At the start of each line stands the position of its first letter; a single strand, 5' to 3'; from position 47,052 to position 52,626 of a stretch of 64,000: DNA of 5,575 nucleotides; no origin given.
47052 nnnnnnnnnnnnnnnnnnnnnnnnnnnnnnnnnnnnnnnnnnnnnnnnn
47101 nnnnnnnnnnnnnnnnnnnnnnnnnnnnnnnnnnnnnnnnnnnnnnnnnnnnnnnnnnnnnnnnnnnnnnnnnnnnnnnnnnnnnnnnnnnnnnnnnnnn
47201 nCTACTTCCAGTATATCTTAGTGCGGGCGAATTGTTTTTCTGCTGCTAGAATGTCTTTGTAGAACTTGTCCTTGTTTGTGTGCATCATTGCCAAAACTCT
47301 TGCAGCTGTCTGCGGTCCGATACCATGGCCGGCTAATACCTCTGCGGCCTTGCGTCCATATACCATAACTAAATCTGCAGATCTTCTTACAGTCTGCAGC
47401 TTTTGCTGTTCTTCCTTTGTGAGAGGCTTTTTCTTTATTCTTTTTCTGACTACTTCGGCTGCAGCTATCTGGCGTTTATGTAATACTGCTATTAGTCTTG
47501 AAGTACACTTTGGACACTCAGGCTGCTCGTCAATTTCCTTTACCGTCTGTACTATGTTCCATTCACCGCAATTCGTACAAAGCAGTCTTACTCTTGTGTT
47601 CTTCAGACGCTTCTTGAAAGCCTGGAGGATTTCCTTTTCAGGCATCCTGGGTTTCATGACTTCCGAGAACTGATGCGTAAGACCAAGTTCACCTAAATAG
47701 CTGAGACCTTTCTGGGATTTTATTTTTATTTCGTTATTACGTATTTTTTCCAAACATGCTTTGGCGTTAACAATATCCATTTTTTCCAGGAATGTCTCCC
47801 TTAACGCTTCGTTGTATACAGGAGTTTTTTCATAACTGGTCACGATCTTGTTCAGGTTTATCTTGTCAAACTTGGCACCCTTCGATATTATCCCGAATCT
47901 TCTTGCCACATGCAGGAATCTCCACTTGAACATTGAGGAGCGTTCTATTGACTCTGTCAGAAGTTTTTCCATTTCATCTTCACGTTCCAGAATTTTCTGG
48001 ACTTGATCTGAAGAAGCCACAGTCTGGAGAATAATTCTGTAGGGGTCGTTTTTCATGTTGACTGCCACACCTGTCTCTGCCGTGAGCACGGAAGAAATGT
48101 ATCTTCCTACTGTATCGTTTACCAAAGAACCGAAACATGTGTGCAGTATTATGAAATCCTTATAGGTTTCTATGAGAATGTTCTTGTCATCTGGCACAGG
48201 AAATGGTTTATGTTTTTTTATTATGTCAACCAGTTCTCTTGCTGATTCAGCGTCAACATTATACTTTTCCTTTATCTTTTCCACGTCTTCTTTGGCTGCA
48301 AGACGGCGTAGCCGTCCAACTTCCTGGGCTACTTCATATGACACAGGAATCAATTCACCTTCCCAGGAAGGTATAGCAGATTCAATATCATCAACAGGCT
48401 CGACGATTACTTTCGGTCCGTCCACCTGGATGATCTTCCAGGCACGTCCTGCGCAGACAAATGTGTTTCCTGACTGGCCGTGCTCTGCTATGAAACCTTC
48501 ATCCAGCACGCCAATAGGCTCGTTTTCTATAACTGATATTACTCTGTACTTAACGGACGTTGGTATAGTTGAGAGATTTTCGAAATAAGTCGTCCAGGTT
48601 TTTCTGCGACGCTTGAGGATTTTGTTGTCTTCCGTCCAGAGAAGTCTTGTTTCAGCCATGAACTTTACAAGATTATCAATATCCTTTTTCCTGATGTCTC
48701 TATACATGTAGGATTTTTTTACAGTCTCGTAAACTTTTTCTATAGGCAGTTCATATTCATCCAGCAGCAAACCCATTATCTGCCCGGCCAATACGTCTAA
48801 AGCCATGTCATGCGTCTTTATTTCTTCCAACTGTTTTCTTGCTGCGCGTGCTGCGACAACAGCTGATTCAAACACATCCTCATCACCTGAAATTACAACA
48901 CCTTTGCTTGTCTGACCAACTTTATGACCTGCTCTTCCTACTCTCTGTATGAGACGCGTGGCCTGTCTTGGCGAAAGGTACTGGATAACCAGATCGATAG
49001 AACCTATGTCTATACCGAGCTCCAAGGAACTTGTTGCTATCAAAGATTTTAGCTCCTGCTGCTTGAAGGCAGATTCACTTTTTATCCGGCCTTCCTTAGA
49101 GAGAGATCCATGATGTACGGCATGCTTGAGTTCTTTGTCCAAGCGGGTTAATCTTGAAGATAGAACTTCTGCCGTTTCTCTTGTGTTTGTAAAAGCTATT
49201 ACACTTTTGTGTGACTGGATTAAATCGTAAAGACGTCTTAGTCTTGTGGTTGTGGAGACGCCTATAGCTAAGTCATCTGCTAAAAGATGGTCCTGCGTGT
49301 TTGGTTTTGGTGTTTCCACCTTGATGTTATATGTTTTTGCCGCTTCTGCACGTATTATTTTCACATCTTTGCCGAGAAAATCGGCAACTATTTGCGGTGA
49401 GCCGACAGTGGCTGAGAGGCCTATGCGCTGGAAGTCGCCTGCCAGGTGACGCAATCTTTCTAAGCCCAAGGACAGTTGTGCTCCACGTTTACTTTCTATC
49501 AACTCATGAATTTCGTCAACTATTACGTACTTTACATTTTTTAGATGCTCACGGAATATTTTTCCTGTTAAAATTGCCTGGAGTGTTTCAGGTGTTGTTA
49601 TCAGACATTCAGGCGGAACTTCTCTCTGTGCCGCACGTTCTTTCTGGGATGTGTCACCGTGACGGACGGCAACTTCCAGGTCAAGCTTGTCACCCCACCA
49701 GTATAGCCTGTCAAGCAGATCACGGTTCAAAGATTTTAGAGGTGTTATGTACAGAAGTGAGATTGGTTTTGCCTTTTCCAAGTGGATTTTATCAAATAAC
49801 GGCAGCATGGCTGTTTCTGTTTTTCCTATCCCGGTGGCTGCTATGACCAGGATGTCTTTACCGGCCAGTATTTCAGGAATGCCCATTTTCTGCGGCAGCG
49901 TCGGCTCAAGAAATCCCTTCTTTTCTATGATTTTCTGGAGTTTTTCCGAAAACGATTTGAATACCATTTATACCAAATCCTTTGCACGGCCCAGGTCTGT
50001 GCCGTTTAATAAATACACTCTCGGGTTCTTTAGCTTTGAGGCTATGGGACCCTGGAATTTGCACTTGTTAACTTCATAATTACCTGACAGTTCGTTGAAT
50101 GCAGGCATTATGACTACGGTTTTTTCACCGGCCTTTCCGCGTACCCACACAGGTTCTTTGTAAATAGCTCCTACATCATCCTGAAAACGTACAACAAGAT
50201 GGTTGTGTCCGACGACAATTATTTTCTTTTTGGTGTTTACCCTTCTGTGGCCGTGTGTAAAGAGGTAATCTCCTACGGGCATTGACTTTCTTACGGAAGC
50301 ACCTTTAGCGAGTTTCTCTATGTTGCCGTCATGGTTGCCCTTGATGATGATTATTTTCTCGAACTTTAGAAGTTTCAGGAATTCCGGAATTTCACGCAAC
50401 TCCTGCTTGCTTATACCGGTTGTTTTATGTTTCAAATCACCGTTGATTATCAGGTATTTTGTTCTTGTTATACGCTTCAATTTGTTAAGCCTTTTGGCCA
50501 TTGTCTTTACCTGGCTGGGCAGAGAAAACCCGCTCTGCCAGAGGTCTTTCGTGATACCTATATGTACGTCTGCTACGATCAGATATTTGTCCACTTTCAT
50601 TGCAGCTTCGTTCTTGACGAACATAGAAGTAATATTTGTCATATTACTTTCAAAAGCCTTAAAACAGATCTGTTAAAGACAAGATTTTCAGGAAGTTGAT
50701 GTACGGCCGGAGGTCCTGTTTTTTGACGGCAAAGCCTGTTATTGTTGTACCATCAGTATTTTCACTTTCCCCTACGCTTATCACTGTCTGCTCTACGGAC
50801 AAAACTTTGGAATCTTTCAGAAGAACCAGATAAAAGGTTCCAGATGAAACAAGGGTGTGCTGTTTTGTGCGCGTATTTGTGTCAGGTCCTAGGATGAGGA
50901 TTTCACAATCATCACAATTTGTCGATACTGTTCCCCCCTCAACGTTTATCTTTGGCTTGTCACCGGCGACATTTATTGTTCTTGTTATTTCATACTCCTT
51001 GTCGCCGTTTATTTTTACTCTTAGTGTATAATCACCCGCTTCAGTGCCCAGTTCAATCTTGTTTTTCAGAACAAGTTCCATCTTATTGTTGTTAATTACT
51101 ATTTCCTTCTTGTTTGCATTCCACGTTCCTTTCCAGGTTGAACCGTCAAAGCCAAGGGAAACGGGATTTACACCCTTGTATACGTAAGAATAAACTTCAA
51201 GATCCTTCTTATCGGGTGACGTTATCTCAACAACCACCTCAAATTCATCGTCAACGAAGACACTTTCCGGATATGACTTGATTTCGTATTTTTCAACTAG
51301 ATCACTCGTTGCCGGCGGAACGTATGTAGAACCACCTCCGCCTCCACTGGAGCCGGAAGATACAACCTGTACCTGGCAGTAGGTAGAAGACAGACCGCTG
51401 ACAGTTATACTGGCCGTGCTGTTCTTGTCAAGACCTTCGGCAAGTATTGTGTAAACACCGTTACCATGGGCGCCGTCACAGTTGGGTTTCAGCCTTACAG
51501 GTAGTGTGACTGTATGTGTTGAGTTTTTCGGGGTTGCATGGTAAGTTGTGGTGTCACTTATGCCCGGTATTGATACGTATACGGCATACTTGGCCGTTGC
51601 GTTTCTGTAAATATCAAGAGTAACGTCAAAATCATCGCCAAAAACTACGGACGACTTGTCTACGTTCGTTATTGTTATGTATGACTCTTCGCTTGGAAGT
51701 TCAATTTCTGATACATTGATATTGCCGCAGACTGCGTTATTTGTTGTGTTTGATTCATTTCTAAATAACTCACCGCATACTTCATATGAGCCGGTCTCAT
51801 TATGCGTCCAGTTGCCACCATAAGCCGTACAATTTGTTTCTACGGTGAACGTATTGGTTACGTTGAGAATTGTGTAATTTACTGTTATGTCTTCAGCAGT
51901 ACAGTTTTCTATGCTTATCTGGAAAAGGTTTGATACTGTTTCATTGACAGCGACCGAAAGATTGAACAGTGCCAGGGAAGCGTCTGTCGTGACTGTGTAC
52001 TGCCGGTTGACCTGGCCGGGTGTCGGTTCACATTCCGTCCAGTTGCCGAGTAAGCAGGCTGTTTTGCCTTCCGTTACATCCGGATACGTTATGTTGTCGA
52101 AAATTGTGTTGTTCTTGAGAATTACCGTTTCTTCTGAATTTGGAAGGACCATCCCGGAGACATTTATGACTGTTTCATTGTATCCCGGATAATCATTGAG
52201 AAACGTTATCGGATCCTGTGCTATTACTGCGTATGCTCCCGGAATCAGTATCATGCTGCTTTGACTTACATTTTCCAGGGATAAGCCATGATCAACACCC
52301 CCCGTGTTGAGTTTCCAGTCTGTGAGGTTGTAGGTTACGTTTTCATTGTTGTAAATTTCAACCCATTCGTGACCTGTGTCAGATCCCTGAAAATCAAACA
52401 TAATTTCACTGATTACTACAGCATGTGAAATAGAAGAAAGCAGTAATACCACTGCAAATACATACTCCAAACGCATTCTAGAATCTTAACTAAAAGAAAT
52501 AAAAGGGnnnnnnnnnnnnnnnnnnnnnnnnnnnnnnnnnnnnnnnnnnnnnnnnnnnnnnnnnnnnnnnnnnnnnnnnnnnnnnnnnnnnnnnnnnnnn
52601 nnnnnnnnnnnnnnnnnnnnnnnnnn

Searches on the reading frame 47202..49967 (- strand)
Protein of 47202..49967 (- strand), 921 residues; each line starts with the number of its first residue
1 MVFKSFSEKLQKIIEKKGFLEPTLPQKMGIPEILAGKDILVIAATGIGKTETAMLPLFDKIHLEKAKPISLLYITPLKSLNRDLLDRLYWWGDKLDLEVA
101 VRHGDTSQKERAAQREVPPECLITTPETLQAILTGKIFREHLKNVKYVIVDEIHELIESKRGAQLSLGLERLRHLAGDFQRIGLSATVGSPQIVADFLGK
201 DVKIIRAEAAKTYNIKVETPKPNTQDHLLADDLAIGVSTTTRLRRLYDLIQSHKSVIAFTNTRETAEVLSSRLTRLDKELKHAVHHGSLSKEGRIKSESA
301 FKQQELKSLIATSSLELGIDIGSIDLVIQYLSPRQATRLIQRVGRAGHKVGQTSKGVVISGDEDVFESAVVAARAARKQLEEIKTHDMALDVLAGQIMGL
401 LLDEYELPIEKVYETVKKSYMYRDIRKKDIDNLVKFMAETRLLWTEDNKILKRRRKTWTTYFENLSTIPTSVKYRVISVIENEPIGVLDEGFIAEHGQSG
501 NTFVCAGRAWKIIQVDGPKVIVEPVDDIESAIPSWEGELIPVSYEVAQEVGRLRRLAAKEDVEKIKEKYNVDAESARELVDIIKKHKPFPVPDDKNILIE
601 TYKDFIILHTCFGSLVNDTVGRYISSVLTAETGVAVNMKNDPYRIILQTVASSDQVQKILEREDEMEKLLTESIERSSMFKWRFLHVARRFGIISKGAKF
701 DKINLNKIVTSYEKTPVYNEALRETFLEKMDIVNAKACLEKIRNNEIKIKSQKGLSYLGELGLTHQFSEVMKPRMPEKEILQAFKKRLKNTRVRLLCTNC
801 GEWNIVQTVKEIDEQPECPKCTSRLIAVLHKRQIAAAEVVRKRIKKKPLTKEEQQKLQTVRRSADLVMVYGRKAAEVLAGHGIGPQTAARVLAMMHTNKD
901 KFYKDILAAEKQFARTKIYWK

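Call 70: search_protein_families(library=pfam, proteins=[window:47202-49967:-], max_evalue=0.00001)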
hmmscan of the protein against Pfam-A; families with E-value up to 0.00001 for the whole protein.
window:47202-49967:- (921 aa): 5 families
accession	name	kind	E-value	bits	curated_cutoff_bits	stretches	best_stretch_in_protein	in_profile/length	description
PF08494.16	DEAD_assoc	-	1.2e-36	126.8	23.5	1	591-752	1-184/191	DEAD/H associated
PF00270.35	DEAD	-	2.8e-35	122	26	1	25-189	3-161/167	DEAD/DEAH box helicase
PF00271.37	Helicase_C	-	5.4e-22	78.6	23.5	1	243-347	3-107/110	Helicase conserved C-terminal domain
PF19306.5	WH_Lhr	-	1.4e-14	54.3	27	1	376-524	4-160/168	Large helicase-related protein, winged helix domain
PF04851.21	ResIII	-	9e-09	35.9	22.5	1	37-188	24-162/164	Type III restriction enzyme, res subunit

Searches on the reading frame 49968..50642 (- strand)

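Call 70: search_protein_families(library=pfam, proteins=[window:49968-50642:-], max_evalue=0.00001)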
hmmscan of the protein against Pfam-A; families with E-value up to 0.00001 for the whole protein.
window:49968-50642:- (224 aa): 1 family
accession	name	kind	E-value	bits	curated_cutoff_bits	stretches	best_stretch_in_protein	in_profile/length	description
PF00149.33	Metallophos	-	4.1e-09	37.6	21.5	1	20-149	3-158/191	Calcineurin-like phosphoesterase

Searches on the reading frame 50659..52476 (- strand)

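Call 70: search_protein_families(library=pfam, proteins=[window:50659-52476:-], max_evalue=0.00001)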
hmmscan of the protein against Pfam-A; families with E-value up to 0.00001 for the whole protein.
window:50659-52476:- (605 aa): 1 family
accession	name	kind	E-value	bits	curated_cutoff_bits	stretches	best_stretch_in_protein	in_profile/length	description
PF00932.25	LTD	-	3.6e-12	47.1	34.3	1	17-131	5-107/109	Lamin Tail Domain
